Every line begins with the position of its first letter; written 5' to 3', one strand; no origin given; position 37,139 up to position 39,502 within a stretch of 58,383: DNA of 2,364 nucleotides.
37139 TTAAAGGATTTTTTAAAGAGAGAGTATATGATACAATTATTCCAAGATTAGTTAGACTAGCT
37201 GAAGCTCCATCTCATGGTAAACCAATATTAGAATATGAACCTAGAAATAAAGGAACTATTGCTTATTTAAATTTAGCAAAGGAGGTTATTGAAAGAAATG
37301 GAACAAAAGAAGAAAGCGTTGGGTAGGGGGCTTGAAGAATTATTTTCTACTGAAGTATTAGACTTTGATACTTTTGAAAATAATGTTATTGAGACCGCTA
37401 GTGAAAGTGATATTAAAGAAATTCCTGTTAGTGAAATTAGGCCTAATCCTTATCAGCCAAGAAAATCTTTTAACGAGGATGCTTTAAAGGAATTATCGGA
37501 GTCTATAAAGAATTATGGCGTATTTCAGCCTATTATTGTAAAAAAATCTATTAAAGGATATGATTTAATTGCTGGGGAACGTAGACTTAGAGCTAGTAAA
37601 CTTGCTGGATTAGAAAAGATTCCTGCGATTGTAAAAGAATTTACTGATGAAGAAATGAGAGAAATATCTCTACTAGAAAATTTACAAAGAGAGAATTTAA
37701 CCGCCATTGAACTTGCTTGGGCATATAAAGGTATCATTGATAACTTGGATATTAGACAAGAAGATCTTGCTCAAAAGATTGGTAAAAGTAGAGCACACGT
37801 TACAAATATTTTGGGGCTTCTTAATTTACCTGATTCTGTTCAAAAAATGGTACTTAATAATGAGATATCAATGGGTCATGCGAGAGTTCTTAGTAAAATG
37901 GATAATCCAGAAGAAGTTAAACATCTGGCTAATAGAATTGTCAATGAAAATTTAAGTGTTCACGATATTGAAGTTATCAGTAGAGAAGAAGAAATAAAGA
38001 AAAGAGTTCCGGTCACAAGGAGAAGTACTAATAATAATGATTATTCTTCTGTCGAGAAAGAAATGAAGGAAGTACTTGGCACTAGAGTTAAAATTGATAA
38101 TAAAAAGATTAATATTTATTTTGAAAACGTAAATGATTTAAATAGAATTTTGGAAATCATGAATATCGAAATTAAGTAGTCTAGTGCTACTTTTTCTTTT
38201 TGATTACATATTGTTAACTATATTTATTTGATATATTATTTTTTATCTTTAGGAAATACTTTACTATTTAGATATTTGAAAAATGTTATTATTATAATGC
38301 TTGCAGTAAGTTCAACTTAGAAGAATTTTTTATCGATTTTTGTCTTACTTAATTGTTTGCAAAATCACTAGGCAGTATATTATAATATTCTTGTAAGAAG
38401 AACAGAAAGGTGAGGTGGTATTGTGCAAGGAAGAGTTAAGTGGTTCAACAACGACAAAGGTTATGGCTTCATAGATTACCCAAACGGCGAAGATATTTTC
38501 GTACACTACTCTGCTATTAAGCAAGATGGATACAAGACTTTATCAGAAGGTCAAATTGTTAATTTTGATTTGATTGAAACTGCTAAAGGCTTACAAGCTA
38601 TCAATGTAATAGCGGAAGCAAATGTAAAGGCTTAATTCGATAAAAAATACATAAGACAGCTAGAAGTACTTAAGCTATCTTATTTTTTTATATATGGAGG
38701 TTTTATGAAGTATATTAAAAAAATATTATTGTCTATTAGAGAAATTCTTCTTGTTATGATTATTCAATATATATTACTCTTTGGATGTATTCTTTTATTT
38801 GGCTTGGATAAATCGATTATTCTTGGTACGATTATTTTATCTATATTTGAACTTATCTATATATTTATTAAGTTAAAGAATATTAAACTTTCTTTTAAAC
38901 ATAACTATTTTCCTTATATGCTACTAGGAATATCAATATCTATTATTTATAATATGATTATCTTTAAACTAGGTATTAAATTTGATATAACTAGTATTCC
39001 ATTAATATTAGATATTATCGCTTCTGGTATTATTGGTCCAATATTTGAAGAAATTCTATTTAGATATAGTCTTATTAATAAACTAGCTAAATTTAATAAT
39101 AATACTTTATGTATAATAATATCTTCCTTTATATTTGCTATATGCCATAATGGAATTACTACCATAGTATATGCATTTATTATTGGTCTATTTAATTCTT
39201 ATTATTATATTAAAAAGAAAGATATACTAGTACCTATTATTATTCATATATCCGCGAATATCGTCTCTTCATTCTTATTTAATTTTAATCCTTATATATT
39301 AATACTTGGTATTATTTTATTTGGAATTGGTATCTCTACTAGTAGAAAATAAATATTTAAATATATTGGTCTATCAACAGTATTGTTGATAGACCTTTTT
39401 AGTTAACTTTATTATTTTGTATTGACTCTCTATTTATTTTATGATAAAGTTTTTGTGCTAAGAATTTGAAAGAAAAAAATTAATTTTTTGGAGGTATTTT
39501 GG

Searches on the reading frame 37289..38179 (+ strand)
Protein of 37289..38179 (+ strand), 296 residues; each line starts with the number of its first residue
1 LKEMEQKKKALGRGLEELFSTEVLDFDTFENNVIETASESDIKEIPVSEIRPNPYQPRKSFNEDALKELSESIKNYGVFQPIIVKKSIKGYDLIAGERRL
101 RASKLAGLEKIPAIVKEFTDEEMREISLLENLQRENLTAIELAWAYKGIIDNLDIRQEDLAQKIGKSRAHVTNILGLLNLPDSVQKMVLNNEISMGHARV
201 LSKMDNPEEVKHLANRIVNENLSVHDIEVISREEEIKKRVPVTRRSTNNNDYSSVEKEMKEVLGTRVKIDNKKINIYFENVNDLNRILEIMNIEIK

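Call 67: search_protein_families(library=pfam, proteins=[window:37289-38179:+], max_evalue=0.001)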
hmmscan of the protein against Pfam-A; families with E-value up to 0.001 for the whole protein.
window:37289-38179:+ (296 aa): 3 families
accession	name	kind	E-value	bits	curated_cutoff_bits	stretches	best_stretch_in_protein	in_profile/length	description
PF02195.25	ParB_N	-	5.4e-37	126.2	26.3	1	41-133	2-95/95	ParB N-terminal domain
PF17762.8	HTH_ParB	-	8.9e-31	106.5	22.6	1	135-233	1-99/102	ParB HTH domain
PF08535.16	KorB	-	0.00015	22.1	22.3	0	155-193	4-41/89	KorB domain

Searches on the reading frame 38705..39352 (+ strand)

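Call 67: search_protein_families(library=pfam, proteins=[window:38705-39352:+], max_evalue=0.001)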
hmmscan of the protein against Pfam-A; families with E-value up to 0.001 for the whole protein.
window:38705-39352:+ (215 aa): 1 family
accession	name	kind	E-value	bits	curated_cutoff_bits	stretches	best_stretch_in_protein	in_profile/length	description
PF02517.21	Rce1-like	-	6.8e-21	74.8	22.4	1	100-187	4-93/93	Type II CAAX prenyl endopeptidase Rce1-like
